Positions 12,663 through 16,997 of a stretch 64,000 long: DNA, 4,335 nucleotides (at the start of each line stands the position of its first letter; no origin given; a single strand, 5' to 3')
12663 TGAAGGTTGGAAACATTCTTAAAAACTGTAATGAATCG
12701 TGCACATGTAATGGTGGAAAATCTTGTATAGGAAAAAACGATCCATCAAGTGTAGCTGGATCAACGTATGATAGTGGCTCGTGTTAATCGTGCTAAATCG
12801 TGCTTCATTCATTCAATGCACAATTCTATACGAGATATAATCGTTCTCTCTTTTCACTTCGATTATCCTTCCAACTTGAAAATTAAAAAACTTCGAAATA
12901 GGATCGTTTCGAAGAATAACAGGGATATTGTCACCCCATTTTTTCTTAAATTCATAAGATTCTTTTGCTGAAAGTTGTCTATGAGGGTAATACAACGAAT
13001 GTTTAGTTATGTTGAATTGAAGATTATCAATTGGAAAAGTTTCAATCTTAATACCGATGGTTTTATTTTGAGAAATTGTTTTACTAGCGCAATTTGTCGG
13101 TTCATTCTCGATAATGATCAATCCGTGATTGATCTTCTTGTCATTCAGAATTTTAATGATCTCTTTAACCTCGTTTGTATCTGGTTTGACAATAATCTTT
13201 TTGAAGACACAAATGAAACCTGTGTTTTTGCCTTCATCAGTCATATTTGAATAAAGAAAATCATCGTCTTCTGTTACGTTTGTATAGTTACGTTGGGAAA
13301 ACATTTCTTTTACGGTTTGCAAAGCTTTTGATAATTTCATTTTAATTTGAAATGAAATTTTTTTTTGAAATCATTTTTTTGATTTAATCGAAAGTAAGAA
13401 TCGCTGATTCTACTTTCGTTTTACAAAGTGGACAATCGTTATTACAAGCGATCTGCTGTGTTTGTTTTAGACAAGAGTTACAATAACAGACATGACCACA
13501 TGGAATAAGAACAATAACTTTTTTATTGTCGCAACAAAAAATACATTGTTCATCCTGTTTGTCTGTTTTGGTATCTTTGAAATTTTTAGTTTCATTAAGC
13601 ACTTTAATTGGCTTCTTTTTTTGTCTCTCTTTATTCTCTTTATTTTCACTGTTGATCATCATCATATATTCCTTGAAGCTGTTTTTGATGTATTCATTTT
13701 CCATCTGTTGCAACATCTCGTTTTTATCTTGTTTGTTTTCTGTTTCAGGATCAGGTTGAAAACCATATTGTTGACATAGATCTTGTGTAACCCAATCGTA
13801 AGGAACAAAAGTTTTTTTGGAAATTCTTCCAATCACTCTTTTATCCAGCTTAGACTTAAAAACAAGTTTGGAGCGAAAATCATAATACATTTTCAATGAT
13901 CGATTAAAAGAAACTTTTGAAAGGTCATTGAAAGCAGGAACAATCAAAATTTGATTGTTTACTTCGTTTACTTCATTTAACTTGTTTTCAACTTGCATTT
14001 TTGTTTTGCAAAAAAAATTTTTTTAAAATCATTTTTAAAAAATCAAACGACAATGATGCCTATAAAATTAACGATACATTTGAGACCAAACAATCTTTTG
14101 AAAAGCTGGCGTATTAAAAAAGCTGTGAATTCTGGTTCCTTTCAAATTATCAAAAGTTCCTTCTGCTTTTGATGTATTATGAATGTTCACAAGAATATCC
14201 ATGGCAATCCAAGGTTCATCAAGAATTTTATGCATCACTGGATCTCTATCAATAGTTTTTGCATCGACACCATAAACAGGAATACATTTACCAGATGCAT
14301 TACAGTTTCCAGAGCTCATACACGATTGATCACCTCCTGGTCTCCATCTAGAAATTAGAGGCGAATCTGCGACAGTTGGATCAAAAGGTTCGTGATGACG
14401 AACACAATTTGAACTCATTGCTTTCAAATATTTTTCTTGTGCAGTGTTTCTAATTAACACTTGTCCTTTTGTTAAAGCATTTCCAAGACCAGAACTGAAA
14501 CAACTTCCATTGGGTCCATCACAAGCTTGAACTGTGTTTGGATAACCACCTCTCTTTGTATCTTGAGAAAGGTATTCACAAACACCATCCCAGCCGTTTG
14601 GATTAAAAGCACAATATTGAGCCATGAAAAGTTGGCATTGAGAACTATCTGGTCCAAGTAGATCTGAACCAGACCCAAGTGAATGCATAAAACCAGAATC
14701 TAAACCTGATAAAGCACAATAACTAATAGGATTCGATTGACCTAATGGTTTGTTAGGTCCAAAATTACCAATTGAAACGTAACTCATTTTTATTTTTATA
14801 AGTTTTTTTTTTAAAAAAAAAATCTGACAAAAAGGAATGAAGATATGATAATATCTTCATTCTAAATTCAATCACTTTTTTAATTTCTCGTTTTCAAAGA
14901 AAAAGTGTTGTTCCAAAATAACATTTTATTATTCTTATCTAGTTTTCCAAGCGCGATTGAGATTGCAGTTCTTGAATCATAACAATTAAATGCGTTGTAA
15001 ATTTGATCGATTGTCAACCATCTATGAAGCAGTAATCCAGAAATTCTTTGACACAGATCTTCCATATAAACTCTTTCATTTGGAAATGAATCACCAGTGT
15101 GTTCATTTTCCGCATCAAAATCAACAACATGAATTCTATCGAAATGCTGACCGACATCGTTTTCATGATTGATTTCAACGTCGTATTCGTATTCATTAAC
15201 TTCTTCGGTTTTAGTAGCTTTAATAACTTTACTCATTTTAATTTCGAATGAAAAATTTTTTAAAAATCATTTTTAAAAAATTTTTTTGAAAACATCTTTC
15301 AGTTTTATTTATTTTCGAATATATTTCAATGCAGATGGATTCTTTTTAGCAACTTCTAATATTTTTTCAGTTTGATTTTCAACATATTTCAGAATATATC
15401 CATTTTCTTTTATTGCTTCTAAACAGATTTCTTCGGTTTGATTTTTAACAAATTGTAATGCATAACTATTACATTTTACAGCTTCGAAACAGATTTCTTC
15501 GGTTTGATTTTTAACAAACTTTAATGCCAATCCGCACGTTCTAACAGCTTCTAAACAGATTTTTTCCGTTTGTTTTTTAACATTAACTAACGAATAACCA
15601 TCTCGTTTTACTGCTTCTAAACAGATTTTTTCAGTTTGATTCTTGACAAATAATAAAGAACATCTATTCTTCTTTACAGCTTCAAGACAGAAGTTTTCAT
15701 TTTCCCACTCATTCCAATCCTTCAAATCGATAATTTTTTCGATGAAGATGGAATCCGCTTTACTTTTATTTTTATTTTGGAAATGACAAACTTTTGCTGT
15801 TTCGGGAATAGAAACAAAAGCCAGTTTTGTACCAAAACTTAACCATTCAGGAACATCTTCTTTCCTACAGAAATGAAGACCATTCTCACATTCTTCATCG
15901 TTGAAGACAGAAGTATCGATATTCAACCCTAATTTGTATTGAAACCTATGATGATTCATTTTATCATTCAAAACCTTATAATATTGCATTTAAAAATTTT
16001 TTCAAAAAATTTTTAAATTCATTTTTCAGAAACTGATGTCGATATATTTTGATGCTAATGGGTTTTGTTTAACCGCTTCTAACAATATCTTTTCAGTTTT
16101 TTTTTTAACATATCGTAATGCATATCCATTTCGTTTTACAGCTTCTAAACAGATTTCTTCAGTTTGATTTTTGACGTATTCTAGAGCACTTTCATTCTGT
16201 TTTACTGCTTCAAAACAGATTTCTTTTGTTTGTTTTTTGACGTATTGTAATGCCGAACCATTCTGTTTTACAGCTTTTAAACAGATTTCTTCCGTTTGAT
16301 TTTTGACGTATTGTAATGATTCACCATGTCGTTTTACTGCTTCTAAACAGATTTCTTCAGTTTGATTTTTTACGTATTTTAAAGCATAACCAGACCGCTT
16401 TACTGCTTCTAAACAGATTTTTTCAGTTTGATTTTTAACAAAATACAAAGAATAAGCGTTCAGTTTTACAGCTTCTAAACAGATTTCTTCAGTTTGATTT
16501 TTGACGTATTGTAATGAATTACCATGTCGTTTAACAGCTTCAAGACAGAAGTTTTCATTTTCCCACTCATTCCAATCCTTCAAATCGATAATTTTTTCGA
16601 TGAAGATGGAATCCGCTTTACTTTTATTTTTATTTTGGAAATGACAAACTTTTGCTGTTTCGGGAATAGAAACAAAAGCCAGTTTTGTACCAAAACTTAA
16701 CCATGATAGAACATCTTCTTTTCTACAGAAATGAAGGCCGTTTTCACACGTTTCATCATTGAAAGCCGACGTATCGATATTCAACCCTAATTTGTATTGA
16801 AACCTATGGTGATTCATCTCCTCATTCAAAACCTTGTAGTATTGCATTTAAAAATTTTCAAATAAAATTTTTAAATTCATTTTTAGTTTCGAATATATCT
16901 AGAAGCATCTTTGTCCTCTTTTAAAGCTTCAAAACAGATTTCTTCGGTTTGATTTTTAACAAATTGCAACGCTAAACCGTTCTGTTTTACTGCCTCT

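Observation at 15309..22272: Four-gene cluster of DUF4116-like 22-aa repeat proteins sharing a novel ~110-aa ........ N-terminal domain, flanking RPB2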

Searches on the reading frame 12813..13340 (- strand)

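Call 83: search_protein_families(library=pfam, proteins=[window:12813-13340:-], max_evalue=0.001)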
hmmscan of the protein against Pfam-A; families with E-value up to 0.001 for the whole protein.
window:12813-13340:- (175 aa): 1 family
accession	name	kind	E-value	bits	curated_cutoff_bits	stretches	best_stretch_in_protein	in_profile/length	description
PF01191.24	RNA_pol_Rpb5_C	-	1.6e-10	41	23.5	1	109-174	1-73/73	RNA polymerase Rpb5, C-terminal domain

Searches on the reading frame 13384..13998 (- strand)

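Call 83: search_protein_families(library=pfam, proteins=[window:13384-13998:-], max_evalue=0.001)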
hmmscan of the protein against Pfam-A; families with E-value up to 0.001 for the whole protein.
window:13384-13998:- (204 aa): 2 families
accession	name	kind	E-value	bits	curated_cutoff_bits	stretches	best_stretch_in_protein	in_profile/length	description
PF13920.12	zf-C3HC4_3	-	5.6e-11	42.5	27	1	149-198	2-48/49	Zinc finger, C3HC4 type (RING finger)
PF14447.12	Prok-RING_4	-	6.9e-06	26.3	27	1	152-198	1-42/46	Prokaryotic RING finger family 4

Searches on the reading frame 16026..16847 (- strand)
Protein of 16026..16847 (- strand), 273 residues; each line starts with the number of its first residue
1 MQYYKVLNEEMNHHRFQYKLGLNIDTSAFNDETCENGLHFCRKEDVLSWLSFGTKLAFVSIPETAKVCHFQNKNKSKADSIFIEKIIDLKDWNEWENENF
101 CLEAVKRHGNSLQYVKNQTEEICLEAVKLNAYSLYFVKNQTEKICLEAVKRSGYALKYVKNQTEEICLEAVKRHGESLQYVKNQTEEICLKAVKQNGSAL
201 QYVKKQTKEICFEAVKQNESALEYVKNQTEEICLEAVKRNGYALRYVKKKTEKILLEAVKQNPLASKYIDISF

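Call 3: search_protein_families(library=pfam, proteins=[window:16026-16847:-], max_evalue=0.01)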
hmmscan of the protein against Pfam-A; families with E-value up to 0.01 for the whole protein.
window:16026-16847:- (273 aa): 4 families
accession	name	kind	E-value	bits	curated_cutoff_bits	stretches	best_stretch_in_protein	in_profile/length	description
PF13475.11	DUF4116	-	9.2e-44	147.2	24.9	4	186-226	2-45/49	Domain of unknown function (DUF4116)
PF24703.2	DUF7666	-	6e-09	36.7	27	1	1-91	1-91/95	Domain of unknown function (DUF7666)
PF20141.4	Island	-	0.0046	16.8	23.6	0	109-129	10-30/65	Brassinosteroid receptor island domain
PF02601.20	Exonuc_VII_L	-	0.0087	16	35.9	0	111-250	148-287/315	Exonuclease VII, large subunit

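Call 17: search_protein_families(library=ncbifam, proteins=[window:16026-16847:-], max_evalue=1)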
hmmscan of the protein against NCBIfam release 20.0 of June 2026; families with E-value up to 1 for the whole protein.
window:16026-16847:- (273 aa): 4 families
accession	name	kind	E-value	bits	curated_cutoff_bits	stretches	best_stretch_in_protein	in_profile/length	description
NF050102.1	DivIVA_Wag31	equivalog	0.00047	20.1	260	1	109-186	137-214/256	DivIVA-like cell division protein Wag31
NF009695.0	PRK13222.1-2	equivalog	0.018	14.5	225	0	179-266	47-135/226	phosphoglycolate phosphatase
NF007853.0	PRK10562.1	equivalog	0.058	13.6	125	0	178-218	90-130/146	N-acetyltransferase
TIGR00237.1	xseA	equivalog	0.12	11.6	180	1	145-254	254-362/389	exodeoxyribonuclease VII large subunit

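Call 26: search_protein_families(library=pfam, alignment_id=A2, max_evalue=0.001)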
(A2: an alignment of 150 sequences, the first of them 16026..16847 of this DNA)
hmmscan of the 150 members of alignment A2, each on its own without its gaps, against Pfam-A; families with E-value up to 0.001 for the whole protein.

A. member 1, window:16026-16847:- (273 aa): 2 families
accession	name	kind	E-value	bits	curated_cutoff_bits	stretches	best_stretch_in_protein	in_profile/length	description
PF13475.11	DUF4116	-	9.2e-44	147.2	24.9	4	186-226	2-45/49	Domain of unknown function (DUF4116)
PF24703.2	DUF7666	-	6e-09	36.7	27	1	1-91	1-91/95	Domain of unknown function (DUF7666)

B. families by the number of members that match (of 150 scanned): 29 families (the first 25 are shown)
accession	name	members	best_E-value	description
PF13475.11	DUF4116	94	3.8e-55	Domain of unknown function (DUF4116)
PF24703.2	DUF7666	66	1.2e-12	Domain of unknown function (DUF7666)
PF12796.13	Ank_2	13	8.4e-31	Ankyrin repeats (3 copies)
PF13637.12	Ank_4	12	2.2e-28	Ankyrin repeats (many copies)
PF13606.12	Ank_3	12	3e-27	Ankyrin repeat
PF00023.36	Ank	11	8.8e-32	Ankyrin repeat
PF13857.12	Ank_5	9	6.4e-20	Ankyrin repeats (many copies)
PF12421.14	Ig_GpJ_C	5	3.1e-06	Tip attachment protein J, C-terminal receptor binding domain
PF24521.3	Ank_KRIT1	3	2.1e-06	KRIT1 ankyrin-repeats domain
PF03720.21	UDPG_MGDP_dh_C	2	0.0007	UDP-glucose/GDP-mannose dehydrogenase family, UDP binding domain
PF18766.7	SWI2_SNF2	1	1.4e-51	SWI2/SNF2 ATPase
PF04851.21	ResIII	1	1.4e-22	Type III restriction enzyme, res subunit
PF00270.35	DEAD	1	2.6e-11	DEAD/DEAH box helicase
PF01844.29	HNH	1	1.3e-06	HNH endonuclease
PF03158.18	DUF249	1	2.8e-06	Multigene family 530 protein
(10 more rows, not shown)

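Call 46: predict_structure(alignment_id=A2)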
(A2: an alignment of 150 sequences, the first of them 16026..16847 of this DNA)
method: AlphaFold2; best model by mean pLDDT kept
length: 273 residues; sequences in the alignment: 150
mean_pLDDT: 97.8   pTM: 0.90
mean pLDDT of the five models: 97.8, 97.7, 97.5, 97.4, 97.3
residues with pLDDT >= 90: 267; 70-90: 6; 50-70: 0; < 50: 0
segments of 3 or more residues with pLDDT < 50: none
pLDDT, mean of each block of 10 residues (from residue 1): 97 97 98 95 97 98 98 95 99 98 98 98 99 99 99 98 99 98 98 98 98 98 98 98 98 98 97 88
secondary structure, 60 per line:
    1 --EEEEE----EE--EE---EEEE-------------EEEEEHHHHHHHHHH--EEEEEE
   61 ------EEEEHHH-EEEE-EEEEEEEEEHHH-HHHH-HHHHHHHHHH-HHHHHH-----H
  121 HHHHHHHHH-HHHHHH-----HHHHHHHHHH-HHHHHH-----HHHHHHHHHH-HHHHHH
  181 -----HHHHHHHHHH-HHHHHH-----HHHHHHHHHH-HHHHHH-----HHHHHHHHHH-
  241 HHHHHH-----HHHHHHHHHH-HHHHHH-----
elements in order: E3-7 E21-24 E38-42 H43-52 E55-60 E67-70 E75-78 E80-88 H93-96 H98-107 H109-114 H120-129 H131-136 H142-151 H153-158 H164-173 H175-180 H186-195 H197-202 H208-217 H219-224 H230-239 H241-246 H252-261 H263-268

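Call 50: fold_search(model_id=the predicted structure, library=pdb)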
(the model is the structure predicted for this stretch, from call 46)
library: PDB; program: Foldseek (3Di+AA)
matches with E <= 10: 568; with E <= 0.001: 0
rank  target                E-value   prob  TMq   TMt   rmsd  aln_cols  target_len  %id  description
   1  9ijj_AL               2.1e-02  0.44  0.18  0.13  13.0       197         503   14  In situ structure of the central apparatus in mouse sperm axoneme. (released 2025-06-04)
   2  5b56_B                3.5e-02  0.35  0.16  0.12  14.4       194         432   16  Crystal structure of HIV-1 VPR C-Terminal domain and DIBB-M-Importin-Alpha2 complex (released 2016-06-01)
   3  9ijj_AA               3.7e-02  0.35  0.18  0.14  13.0       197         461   14  In situ structure of the central apparatus in mouse sperm axoneme. (released 2025-06-04)
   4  7cru_A                5.6e-02  0.47  0.20  0.15  12.3       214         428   13  hnRNPK NLS in complex with Importin alpha 1 (KPNA2) (released 2021-11-17)
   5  9ijj_AQ               5.6e-02  0.30  0.19  0.13  13.1       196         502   14  In situ structure of the central apparatus in mouse sperm axoneme. (released 2025-06-04)
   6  4yi0_C                5.9e-02  0.35  0.18  0.13  14.1       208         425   15  Structure of mouse importin a1 bound to Pom121NLS (released 2016-01-13)
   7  5b56_A                5.9e-02  0.28  0.16  0.12  14.4       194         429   17  Crystal structure of HIV-1 VPR C-Terminal domain and DIBB-M-Importin-Alpha2 complex (released 2016-06-01)
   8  6k06_C                6.5e-02  0.28  0.16  0.12  14.4       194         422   17  Crystal structure of Importin-alpha and phosphomimetic GM130 (released 2019-10-02)
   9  1q1t_C                6.5e-02  0.28  0.16  0.12  14.4       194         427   17  Mouse Importin alpha: non-phosphorylated SV40 CN peptide complex (released 2004-03-30)
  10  1q1s_C                7.2e-02  0.25  0.15  0.12  14.6       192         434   16  Mouse Importin alpha- phosphorylated SV40 CN peptide complex (released 2004-03-30)
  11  9ijj_AC               7.5e-02  0.28  0.17  0.12  14.3       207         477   13  In situ structure of the central apparatus in mouse sperm axoneme. (released 2025-06-04)
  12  6d7n                  7.5e-02  0.25  0.15  0.12  14.6       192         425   16  Crystal structure of the W357R/W399R Importin alpha mutant (released 2019-03-06)
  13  9ijj_AO               7.5e-02  0.25  0.18  0.12  13.1       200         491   15  In situ structure of the central apparatus in mouse sperm axoneme. (released 2025-06-04)
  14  8gai_C                7.9e-02  0.25  0.16  0.12  14.4       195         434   16  Cavia porcellus (guinea pig) importin-alpha 1 in complex with Bimax2 peptide (released 2023-04-05)
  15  7cru_C                8.3e-02  0.28  0.17  0.13  14.1       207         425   16  hnRNPK NLS in complex with Importin alpha 1 (KPNA2) (released 2021-11-17)
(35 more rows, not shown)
